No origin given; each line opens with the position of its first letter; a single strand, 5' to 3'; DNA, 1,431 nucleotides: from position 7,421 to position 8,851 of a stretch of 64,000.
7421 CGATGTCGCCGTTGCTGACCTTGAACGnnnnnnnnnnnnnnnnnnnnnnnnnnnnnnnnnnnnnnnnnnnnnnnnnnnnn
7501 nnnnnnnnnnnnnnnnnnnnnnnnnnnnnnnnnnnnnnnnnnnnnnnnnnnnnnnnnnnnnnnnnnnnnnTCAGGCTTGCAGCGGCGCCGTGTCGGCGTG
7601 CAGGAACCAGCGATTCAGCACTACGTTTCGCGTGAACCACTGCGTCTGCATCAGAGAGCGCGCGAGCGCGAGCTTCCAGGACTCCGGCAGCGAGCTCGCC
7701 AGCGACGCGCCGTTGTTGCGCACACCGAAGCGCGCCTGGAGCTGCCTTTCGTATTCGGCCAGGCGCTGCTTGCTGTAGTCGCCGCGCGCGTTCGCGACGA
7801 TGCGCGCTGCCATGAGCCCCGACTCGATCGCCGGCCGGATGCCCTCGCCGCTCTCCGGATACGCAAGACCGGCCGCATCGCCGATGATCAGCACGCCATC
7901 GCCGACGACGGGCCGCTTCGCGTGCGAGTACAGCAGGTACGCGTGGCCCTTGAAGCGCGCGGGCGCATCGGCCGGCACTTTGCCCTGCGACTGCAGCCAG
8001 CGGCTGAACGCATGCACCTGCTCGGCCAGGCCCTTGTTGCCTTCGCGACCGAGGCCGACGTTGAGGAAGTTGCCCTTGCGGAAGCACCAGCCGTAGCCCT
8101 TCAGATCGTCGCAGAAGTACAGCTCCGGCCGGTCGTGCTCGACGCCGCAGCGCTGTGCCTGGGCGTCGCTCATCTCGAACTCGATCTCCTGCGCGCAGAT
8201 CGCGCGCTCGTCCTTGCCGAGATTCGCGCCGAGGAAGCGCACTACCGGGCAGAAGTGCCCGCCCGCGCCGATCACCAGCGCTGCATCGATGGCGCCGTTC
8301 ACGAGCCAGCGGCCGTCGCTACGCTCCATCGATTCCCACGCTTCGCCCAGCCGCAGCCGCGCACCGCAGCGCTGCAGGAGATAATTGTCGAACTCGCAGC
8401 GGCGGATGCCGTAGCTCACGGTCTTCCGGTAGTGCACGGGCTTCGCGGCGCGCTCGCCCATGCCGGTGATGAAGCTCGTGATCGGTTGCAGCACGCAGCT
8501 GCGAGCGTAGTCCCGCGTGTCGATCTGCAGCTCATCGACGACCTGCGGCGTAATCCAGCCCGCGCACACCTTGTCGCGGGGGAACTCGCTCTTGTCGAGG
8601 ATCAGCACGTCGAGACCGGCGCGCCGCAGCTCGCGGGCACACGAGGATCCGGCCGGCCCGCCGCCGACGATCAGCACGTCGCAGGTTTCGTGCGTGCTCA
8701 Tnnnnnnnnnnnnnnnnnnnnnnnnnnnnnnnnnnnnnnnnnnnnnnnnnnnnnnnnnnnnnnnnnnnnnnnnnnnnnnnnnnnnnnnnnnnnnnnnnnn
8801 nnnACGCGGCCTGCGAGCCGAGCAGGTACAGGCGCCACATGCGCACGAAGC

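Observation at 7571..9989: Cfa-like methyltransferase plus geranylgeranyl-reductase-like enzyme: candidate methyl-branched fatty acid pathway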

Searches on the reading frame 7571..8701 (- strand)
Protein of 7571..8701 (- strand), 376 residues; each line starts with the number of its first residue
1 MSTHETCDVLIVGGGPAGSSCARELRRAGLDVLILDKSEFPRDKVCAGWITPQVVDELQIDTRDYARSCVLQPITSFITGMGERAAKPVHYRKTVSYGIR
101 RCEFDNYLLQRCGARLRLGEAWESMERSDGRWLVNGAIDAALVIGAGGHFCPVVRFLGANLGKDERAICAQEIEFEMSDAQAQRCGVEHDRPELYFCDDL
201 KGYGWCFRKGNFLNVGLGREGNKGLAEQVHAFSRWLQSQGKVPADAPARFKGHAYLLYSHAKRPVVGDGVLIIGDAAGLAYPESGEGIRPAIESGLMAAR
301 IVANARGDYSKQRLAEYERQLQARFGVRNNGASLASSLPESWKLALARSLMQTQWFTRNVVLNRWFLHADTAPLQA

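Call 3: search_protein_families(library=pfam, proteins=[window:7571-8701:-])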
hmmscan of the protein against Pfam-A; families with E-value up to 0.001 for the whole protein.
window:7571-8701:- (376 aa): 11 families
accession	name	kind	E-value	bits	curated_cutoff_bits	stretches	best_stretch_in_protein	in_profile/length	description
PF01494.25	FAD_binding_3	-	3.4e-14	53.3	22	1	7-320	2-337/349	FAD binding domain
PF01266.30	DAO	-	1.1e-11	45.4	27.9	1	8-57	1-53/353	FAD dependent oxidoreductase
PF13450.12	NAD_binding_8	-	2.2e-07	31.5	21.9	1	11-39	1-29/68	NAD(P)-binding Rossmann-like domain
PF07992.20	Pyr_redox_2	-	1.9e-06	28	26.1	1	8-43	2-38/291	Pyridine nucleotide-disulphide oxidoreductase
PF00890.30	FAD_binding_2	-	5.5e-06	26.3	20.4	1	8-39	1-32/414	FAD binding domain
PF01946.23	Thi4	-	9.8e-06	25.4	26.2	1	5-38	16-50/235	Thi4 family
PF13738.12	Pyr_redox_3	-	3.3e-05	23.7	30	1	10-39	1-31/305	Pyridine nucleotide-disulphide oxidoreductase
PF12831.13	FAD_oxidored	-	5.6e-05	23.1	27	1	8-40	1-33/416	FAD dependent oxidoreductase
PF03486.20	HI0933_like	-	6.3e-05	23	50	1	8-45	2-39/244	HI0933-like protein Rossmann domain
PF05834.18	Lycopene_cycl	-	9e-05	22.1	23.4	1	8-40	1-35/380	Lycopene cyclase protein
PF04820.20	Trp_halogenase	-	0.0003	20.2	21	0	8-69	1-68/458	Tryptophan halogenase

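Call 4: search_protein_families(library=ncbifam, proteins=[window:7571-8701:-])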
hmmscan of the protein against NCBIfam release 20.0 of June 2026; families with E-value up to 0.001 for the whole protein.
window:7571-8701:- (376 aa): 51 families (the best 25 are shown)
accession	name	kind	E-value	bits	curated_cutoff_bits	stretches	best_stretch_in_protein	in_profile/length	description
TIGR02032.1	GG-red-SF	subfamily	1.3e-48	166.2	158.8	1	8-302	2-297/297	geranylgeranyl reductase family protein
TIGR02023.1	BchP-ChlP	subfamily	7.8e-31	107.4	343.3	1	8-326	2-322/388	geranylgeranyl diphosphate reductase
NF045655.1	MkRedMenJ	equivalog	3.8e-22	78.8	700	1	5-327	3-338/406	menaquinone reductase MenJ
NF041080.1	DGGGPL_reductase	equivalog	5.3e-19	68.4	580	2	202-329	210-340/447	digeranylgeranylglycerophospholipid reductase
TIGR02028.1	ChlP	equivalog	7.9e-17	61.1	505.3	2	138-306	147-308/398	geranylgeranyl reductase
NF049967.1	QhpG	equivalog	1.8e-16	60.1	240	2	9-154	1-145/423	flavin-dependent monooxygenase QhpG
NF041160.1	DGGPL_Thplmales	equivalog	1.1e-14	54.1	780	2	187-326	192-336/396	digeranylgeranylglycerophospholipid reductase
NF038171.1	maturase_LodB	equivalog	1.5e-13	50.6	400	1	8-135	1-137/361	lysine-epsilon-oxidase maturase LodB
NF041385.1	Dggglyphlred_Halo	equivalog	4.2e-12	45.3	700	2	5-43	3-44/405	digeranylgeranylglycerophospholipid reductase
NF007542.0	PRK10157.1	subfamily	8.3e-12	44.5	610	1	264-322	291-353/428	FAD-dependent oxidoreductase FixC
NF008519.0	PRK11445.1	equivalog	2.2e-10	40.3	303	1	5-310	2-308/355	FAD-binding protein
NF004833.1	PRK06185.1-1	subfamily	6.7e-10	38.3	488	1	6-43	2-40/403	FAD-dependent oxidoreductase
NF007450.0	PRK10015.1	subfamily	2.6e-09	36.3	466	1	265-328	292-359/429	FAD-dependent oxidoreductase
NF004780.0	PRK06126.1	subfamily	2.6e-09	35.9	445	1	3-43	5-45/552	hypothetical protein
TIGR01988.1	Ubi-OHases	subfamily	4.8e-09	35.5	224.65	1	8-42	1-36/387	ubiquinone biosynthesis hydroxylase, UbiH/UbiF/VisC/COQ6 family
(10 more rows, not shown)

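Call 15: find_homologous_proteins(query=window:7571-8701:-)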
Query window:7571-8701:- (376 aa): 8000 proteins with E <= 0.001 among 8000 candidates; the best 120 are listed. Only proteins of 206 to 658 residues were searched: fused or split forms outside these lengths cannot appear, so this answer is no evidence that the protein stands alone or is whole; lengths 'longer' or 'shorter' looks for them.
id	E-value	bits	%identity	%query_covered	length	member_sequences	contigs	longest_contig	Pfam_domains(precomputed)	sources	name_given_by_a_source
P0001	2.0e-257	871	100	100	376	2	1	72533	PF01946.24,PF01266.31,PF13450.13,PF00890.31,PF07992.21,PF01494.26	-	-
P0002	2.0e-232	789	90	100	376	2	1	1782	PF01946.24,PF01266.31,PF13450.13,PF00890.31,PF07992.21,PF03486.21,PF01494.26,PF12831.14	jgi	-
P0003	1.3e-231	786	90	100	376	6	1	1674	PF01946.24,PF01266.31,PF13450.13,PF00890.31,PF07992.21,PF01494.26,PF12831.14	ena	-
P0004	2.1e-230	782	90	100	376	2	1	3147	PF01946.24,PF01266.31,PF13450.13,PF00890.31,PF07992.21,PF01494.26,PF12831.14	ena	-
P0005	3.4e-230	782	89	100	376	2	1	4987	PF01946.24,PF01266.31,PF13450.13,PF00890.31,PF07992.21,PF03486.21,PF01494.26,PF12831.14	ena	-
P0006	3.8e-228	775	88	100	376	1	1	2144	PF01946.24,PF01266.31,PF13450.13,PF00890.31,PF07992.21,PF01494.26,PF12831.14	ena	-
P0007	3.5e-227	772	88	100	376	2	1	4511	PF01946.24,PF01266.31,PF13450.13,PF00890.31,PF07992.21,PF03486.21,PF01494.26,PF12831.14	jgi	jgi:geranylgeranyl reductase family protein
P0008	1.6e-226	770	90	100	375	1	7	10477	PF01946.24,PF01266.31,PF13450.13,PF07992.21,PF01494.26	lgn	-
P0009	7.6e-226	767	89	100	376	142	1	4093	PF01946.24,PF01266.31,PF13450.13,PF00890.31,PF07992.21,PF01494.26,PF12831.14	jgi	jgi:geranylgeranyl reductase family protein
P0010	3.0e-225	765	89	100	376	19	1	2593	PF01266.31,PF13450.13,PF00890.31,PF07992.21,PF01494.26,PF12831.14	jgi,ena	-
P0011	1.6e-224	763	89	100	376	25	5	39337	PF01946.24,PF01266.31,PF13450.13,PF07992.21,PF01494.26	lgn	-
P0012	2.4e-224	762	89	100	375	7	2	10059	PF01946.24,PF01266.31,PF13450.13,PF07992.21,PF01494.26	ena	-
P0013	1.9e-223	759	88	100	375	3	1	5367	PF01266.31,PF13450.13,PF00890.31,PF07992.21,PF01494.26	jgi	jgi:geranylgeranyl reductase family protein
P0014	5.6e-223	758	89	100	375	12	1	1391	PF01946.24,PF01266.31,PF13450.13,PF07992.21,PF01494.26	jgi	-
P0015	1.2e-222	757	88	100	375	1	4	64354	PF01266.31,PF13450.13,PF07992.21,PF01494.26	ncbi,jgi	ncbi:MAG TPA: NAD(P)/FAD-dependent oxidoreductase [Steroidobacteraceae bacterium]|jgi:geranylgeranyl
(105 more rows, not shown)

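Call 25: search_solved_structures(query=P0001, show_alignments=2)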
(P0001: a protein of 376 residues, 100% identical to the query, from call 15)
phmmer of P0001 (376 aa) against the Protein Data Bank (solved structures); distinct sequences matched with E-value up to 0.001: 38.
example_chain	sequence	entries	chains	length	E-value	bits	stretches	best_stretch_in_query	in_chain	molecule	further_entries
3oz2_A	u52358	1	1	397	3.5e-18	68.9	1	5-327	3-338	Digeranylgeranylglycerophospholipid reductase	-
5buk_A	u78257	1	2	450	1.2e-14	57.3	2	258-328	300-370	FADH2-dependent halogenase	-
4opl_A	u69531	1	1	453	2.1e-14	56.5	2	188-314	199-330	Conserved Archaeal protein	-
4opt_A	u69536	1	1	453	2.1e-14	56.5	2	188-314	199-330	Conserved Archaeal protein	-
7fco_A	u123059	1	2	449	5.6e-14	55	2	257-328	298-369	ChlB4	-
3atq_A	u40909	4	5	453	7.4e-14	54.6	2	189-314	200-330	Conserved Archaeal protein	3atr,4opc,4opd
4opg_A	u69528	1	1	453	7.4e-14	54.6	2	189-314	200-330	Conserved Archaeal protein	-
4opu_A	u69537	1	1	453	7.4e-14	54.6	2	189-314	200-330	Conserved Archaeal protein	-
4opi_A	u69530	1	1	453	4.9e-13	51.9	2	189-314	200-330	Conserved Archaeal protein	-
7koe_C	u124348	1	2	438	1.8e-11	46.8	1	7-59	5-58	Electron transfer flavoprotein-quinone oxidoreductase FixC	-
5bul_A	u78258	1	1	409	4.9e-11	45.4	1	7-78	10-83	flavin-dependent halogenase triple mutant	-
5bva_A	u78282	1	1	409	1.7e-10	43.6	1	7-78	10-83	flavin-dependent halogenase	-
5dbj_E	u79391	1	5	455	2e-10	43.3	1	2-50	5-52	FADH2-dependent halogenase PltA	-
8zop_A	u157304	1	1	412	2.5e-10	43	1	3-112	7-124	Halogenase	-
3e1t_A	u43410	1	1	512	3.5e-08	35.9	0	4-47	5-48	Halogenase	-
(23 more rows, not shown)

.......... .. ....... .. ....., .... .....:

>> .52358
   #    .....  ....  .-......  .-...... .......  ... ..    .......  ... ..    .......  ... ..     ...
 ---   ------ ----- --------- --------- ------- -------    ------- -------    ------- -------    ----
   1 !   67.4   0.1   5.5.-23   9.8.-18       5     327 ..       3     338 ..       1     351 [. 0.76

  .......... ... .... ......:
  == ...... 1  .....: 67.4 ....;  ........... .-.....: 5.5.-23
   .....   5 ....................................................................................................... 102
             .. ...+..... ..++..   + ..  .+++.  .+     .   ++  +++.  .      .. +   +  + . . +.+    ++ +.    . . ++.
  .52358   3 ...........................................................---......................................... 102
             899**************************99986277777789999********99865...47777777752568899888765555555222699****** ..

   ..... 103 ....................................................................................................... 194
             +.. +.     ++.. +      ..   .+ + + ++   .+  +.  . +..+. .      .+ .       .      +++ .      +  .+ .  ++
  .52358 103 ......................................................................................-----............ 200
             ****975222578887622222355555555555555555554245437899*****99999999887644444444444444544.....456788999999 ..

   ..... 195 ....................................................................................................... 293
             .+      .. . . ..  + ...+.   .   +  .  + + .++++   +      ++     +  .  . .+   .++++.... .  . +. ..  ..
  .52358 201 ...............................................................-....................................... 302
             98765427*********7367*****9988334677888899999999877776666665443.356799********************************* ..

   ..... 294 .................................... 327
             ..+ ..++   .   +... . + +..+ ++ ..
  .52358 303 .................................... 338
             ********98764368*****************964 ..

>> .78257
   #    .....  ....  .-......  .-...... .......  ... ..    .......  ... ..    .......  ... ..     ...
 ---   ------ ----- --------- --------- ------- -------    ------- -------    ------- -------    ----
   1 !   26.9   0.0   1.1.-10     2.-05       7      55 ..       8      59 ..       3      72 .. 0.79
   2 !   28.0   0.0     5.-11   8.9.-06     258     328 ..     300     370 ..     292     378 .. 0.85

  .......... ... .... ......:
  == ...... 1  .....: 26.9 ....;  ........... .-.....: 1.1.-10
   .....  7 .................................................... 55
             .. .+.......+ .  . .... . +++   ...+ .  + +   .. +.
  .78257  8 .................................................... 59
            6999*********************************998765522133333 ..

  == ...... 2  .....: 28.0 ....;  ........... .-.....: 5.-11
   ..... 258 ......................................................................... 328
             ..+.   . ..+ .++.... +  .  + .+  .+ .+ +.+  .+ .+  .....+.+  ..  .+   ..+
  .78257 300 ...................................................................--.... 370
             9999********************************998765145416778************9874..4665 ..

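Call 26: search_protein_representatives(protein=window:7571-8701:-)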
Query: 376 residues. Proteins with E-value up to 0.001 (for the whole library): 17434; up to 1e-10: 4935; up to 1e-30: 335. The best 150 are listed.
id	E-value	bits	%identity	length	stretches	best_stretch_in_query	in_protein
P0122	1.1e-139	482.0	60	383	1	7-374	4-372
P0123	1.2e-133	462.1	66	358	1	26-376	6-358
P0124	2.0e-132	458.1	56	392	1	6-375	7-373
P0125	1.6e-128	445.2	56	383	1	7-375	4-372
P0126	3.0e-117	408.2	51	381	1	6-371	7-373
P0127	5.6e-117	407.3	52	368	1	4-367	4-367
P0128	9.9e-117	406.5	54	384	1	7-374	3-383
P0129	2.0e-116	405.4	53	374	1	7-374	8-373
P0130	1.3e-113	396.1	62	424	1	7-282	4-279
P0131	1.3e-112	392.9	52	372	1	6-371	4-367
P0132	2.6e-111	388.6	51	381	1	6-370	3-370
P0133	1.5e-110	386.1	51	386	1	5-375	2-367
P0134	4.8e-110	384.5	53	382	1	7-372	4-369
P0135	5.1e-110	384.4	52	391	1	7-374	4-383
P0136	1.7e-109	382.6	51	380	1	7-374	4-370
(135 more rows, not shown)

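Call 28: find_related_loci(query=A1, collection=genome_contigs, flank=5000)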
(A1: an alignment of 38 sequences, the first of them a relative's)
Query A1 (376 aa) in genome_contigs; peptide patterns used: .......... (x = any residue, [..] = any of these).
600 stretches matched a pattern (row limit reached: there are more); 594 encode a relative of the query (tblastn E <= 1e-3); the best 80 are kept; 80 distinct loci.
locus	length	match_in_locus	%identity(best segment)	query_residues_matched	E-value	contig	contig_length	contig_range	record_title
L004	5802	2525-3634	91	5-374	0e+0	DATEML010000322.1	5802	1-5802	MAG TPA_asm: Steroidobacteraceae bacterium isolate SMAG_U8941 k141_2434335, whole genome shotgun sequence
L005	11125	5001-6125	88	1-376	0e+0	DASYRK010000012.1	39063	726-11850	MAG TPA_asm: Steroidobacteraceae bacterium isolate SMAG_U4509 k141_2504003, whole genome shotgun sequence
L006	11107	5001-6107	73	5-374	0e+0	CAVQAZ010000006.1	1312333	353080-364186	MAG: uncultured Gammaproteobacteria bacterium isolate MFD09964.bin.1.308 genome assembly, contig: contig_4337, whole gen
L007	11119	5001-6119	71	1-374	0e+0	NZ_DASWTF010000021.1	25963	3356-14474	MAG: Steroidobacter sp. isolate SMAG_U3568 k141_259513, whole genome shotgun sequence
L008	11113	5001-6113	72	5-376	4e-180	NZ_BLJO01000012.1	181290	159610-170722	Steroidobacter agaridevorans strain SA29-B sequence12, whole genome shotgun sequence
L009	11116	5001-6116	71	3-375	3e-177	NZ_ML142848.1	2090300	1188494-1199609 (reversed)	Peristeroidobacter soli strain JW-3 Scaffold1, whole genome shotgun sequence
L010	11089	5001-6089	69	6-368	1e-170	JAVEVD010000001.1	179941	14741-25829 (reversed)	MAG: Steroidobacteraceae bacterium isolate BF4_110 NODE_158_length_179941_cov_10.124545_Biofilm4, whole genome shotgun s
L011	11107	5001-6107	71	5-374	2e-177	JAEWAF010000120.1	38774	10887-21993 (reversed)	MAG: Proteobacteria bacterium isolate OH_PBB_2 k127_964011, whole genome shotgun sequence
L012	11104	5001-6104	60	5-375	3e-150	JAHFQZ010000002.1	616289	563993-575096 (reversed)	MAG: Nitrosomonadales bacterium isolate nzgw562 NODE_2_length_616290_cov_15.536598, whole genome shotgun sequence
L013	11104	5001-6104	60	5-374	2e-149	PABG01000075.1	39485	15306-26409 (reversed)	MAG: Gammaproteobacteria bacterium isolate NAT125 MHASMcontig_920841, whole genome shotgun sequence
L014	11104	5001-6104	60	5-376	7e-149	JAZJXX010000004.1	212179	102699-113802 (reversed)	MAG: Pseudomonadota bacterium isolate ADI_H1L3_2_122_18_3-bin014_1 ADIH1L32_B014_1_000000000004, whole genome shotgun se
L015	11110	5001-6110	61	5-374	7e-149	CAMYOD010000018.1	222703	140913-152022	MAG: uncultured Gammaproteobacteria bacterium isolate ES_M_Gamma_001 genome assembly, contig: scaffold_18, whole genome 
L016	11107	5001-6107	60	5-376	5e-148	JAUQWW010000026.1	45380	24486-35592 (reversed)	MAG: Gallionellaceae bacterium isolate BIN13 contig_38769, whole genome shotgun sequence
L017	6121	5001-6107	61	3-375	4e-148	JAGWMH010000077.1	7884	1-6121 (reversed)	MAG: Betaproteobacteria bacterium isolate REEB203 contig-150_14478, whole genome shotgun sequence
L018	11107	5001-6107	59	5-376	9e-146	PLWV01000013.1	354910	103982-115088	MAG: Gallionella sp. isolate palsa_1007 73.20120700_P3D.7_contig_192, whole genome shotgun sequence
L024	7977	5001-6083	62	5-368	1e-142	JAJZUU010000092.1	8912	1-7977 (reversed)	MAG: Proteobacteria bacterium isolate SKS4.bin47 NODE_12294_length_8912_cov_6.136027, whole genome shotgun sequence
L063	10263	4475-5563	55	3-368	6e-132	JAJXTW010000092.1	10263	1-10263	MAG: Nitrospirae bacterium isolate BP4.bin67 NODE_8956_length_10263_cov_1.296863, whole genome shotgun sequence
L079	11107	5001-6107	52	5-374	4e-129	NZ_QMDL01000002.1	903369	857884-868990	Marinobacter litoralis strain Sw-45 contig2, whole genome shotgun sequence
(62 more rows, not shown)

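Call 44: search_protein_families(library=pfam, proteins=[L016:2968-3633:+, L063:5760-6491:+, L016:7597-8193:+, L024:6450-7187:+, L009:9289-10158:-, L079:2236-3531:+, L008:6691-7323:+])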
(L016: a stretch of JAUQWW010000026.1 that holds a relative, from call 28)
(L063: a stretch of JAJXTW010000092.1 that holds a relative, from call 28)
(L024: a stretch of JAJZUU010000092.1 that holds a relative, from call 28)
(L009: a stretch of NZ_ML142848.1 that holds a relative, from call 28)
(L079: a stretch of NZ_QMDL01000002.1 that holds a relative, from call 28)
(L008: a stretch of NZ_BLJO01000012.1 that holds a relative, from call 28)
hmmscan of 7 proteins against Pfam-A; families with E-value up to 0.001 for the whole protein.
L016:2968-3633:+ (221 aa): 9 families
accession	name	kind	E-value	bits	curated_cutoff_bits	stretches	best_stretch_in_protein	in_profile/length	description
PF08241.18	Methyltransf_11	-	4.2e-22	79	21.2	1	45-141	1-95/95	Methyltransferase domain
PF13649.12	Methyltransf_25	-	6.4e-19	68.9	27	1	44-137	1-97/97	Methyltransferase domain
PF13847.12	Methyltransf_31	-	1.9e-16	60.5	27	1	40-144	3-112/145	Methyltransferase domain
PF08242.18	Methyltransf_12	-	2.8e-14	54.1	30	1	45-139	1-98/98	Methyltransferase domain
PF01209.24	Ubie_methyltran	-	9e-14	51.8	20.1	1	28-151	35-161/233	ubiE/COQ5 methyltransferase family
PF13489.12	Methyltransf_23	-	3.6e-13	50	27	1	38-186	20-162/164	Methyltransferase domain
PF07021.18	MetW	-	1.1e-07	32.1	21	1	38-155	11-125/193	Methionine biosynthesis protein MetW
PF02353.26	CMAS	-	3.1e-06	27.1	27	1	30-140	52-163/273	Mycolic acid cyclopropane synthetase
PF01135.25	PCMT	-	0.00069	19.9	20.3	1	32-121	65-157/210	Protein-L-isoaspartate(D-aspartate) O-methyltransferase (PCMT)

L063:5760-6491:+ (243 aa): 3 families
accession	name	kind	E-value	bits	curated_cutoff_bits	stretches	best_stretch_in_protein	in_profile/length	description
PF00072.30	Response_reg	-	7.8e-33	113.4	30.2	1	17-129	1-111/111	Response regulator receiver domain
PF00486.34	Trans_reg_C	-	1.7e-27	95.7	26.2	1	164-238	2-76/77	Transcriptional regulatory protein, C terminal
PF23198.2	PDE8A_N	-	1.3e-05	25.6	29.6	1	18-100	14-97/147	PDE8A-like, N-terminal domain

L016:7597-8193:+ (198 aa): 1 family
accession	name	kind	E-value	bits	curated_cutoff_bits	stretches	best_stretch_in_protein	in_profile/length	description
PF01161.25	PBP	-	2.7e-45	154.4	24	1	56-195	1-135/135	Phosphatidylethanolamine-binding protein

L024:6450-7187:+ (245 aa): 7 families
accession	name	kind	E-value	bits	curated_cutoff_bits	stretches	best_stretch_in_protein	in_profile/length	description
PF00005.33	ABC_tran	-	4.3e-36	125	25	1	35-178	1-136/137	ABC transporter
PF13521.12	AAA_28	-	5.7e-05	23.8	27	0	48-67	2-21/164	AAA domain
PF03193.22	RsgA_GTPase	-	6.3e-05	23.3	30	1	33-86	95-150/174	RsgA GTPase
PF02463.25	SMC_N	-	7e-05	22.8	40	0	150-223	136-211/220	RecF/RecN/SMC N terminal domain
PF13304.12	AAA_21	-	0.00014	22.5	27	0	47-69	1-26/304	AAA domain, putative AbiEii toxin, Type IV TA system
PF13191.12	AAA_16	-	0.00073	20.5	32.6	0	44-158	23-132/167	AAA ATPase domain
PF13555.12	AAA_29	-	0.0009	19.4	27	0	44-62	23-39/61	P-loop containing region of AAA domain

L009:9289-10158:- (289 aa): 2 families
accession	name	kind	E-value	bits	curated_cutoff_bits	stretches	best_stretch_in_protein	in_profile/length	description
PF02518.31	HATPase_c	-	1.5e-21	77.3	26.4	1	180-287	2-110/111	Histidine kinase-, DNA gyrase B-, and HSP90-like ATPase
PF00512.31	HisKA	-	4.7e-05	23.8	26.9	1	68-116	2-48/66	His Kinase A (phospho-acceptor) domain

L079:2236-3531:+ (431 aa): 1 family
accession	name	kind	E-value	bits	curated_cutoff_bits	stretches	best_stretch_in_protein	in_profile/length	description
PF06808.19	DctM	-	2.3e-89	300.5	23.8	1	8-424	2-413/413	Tripartite ATP-independent periplasmic transporter, DctM component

L008:6691-7323:+ (210 aa): 0 families

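Call 58: predict_structure(alignment_id=A1)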
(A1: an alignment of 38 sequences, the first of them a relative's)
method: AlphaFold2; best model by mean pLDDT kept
length: 376 residues; sequences in the alignment: 38
mean_pLDDT: 95.3   pTM: 0.93
mean pLDDT of the five models: 95.3, 94.8, 94.3, 94.3, 93.6
residues with pLDDT >= 90: 349; 70-90: 22; 50-70: 5; < 50: 0
segments of 3 or more residues with pLDDT < 50: none
pLDDT, mean of each block of 10 residues (from residue 1): 88 98 98 98 95 97 98 98 91 98 98 98 96 98 97 93 90 98 96 96 97 98 96 97 96 94 96 97 94 98 98 98 91 80 93 95 96 86
secondary structure, 60 per line:
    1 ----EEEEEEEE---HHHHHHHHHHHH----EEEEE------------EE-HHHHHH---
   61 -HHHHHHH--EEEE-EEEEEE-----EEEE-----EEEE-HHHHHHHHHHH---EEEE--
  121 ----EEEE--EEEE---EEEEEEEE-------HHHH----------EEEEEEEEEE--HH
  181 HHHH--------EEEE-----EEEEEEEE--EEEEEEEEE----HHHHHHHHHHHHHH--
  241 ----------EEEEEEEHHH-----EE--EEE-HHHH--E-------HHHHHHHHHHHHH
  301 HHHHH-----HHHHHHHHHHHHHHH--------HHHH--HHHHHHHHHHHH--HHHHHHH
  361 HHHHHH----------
elements in order: E5-12 H16-27 E32-36 H52-57 H62-68 E71-74 E76-81 E87-90 E96-99 H101-111 E115-118 E125-128 E131-134 E138-145 H153-156 E167-176 H179-184 E193-196 E202-209 E212-220 H225-238 E251-257 E270-272 H274-277 H288-305 H311-325 H334-337 H340-351 H354-366

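Call 61: fold_search(model_id=the predicted structure, library=pdb)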
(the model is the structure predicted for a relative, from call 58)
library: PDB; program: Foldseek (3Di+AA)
matches with E <= 10: 500; with E <= 0.001: 500
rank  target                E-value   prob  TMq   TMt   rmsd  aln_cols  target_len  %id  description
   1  3oz2                  3.4e-26  1.00  0.76  0.72   3.6       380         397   24  Crystal structure of a geranylgeranyl bacteriochlorophyll reductase-like (Ta0516) from Thermoplasma acidophilum at 1.60  (released 2010-10-27)
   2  7koe_C                1.8e-23  1.00  0.71  0.62   8.0       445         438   19  Electron bifurcating flavoprotein Fix/EtfABCX (released 2021-01-20)
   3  8urd_B                9.2e-23  1.00  0.67  0.63   6.1       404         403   16  Bacillus niacini flavin monooxygenase with bound (2,6)DHP (released 2024-09-18)
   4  8urd_C                9.8e-23  1.00  0.69  0.64   5.6       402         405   16  Bacillus niacini flavin monooxygenase with bound (2,6)DHP (released 2024-09-18)
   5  5buk_B                1.3e-22  1.00  0.65  0.58   5.1       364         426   20  Structure of flavin-dependent chlorinase Mpy16 (released 2016-03-09)
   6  4opg                  3.0e-22  1.00  0.69  0.59   4.0       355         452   22  Constructing tailored isoprenoid products by structure-guided modification of geranylgeranyl reductase. (released 2014-07-09)
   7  4opl                  4.1e-22  1.00  0.70  0.59   6.7       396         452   20  Constructing tailored isoprenoid products by structure-guided modification of geranylgeranyl reductase. (released 2014-07-09)
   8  5buk_A                4.4e-22  1.00  0.67  0.59   4.7       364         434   21  Structure of flavin-dependent chlorinase Mpy16 (released 2016-03-09)
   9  4opi                  6.2e-22  1.00  0.69  0.59   4.0       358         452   21  Constructing tailored isoprenoid products by structure-guided modification of geranylgeranyl reductase. (released 2014-07-09)
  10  4opu                  7.0e-22  1.00  0.68  0.58   6.9       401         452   20  Constructing tailored isoprenoid products by structure-guided modification of geranylgeranyl reductase (released 2014-07-09)
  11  3atq                  7.5e-22  1.00  0.69  0.58   4.4       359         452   21  Geranylgeranyl Reductase (GGR) from Sulfolobus acidocaldarius (released 2011-05-04)
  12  4opt                  7.5e-22  1.00  0.67  0.57   4.7       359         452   22  Constructing tailored isoprenoid products by structure-guided modification of geranylgeranyl reductase (released 2014-07-09)
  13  7fco_A                1.4e-21  1.00  0.65  0.57   9.7       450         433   21  ChlB4 Halogenase (released 2022-03-16)
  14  3i3l                  1.5e-21  1.00  0.63  0.45   6.0       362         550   23  Crystal structure of CmlS, a flavin-dependent halogenase (released 2010-03-09)
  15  6bzq_A                1.7e-21  1.00  0.68  0.53   9.0       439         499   17  Crystal structure of halogenase PltM in complex with FAD (released 2019-03-20)
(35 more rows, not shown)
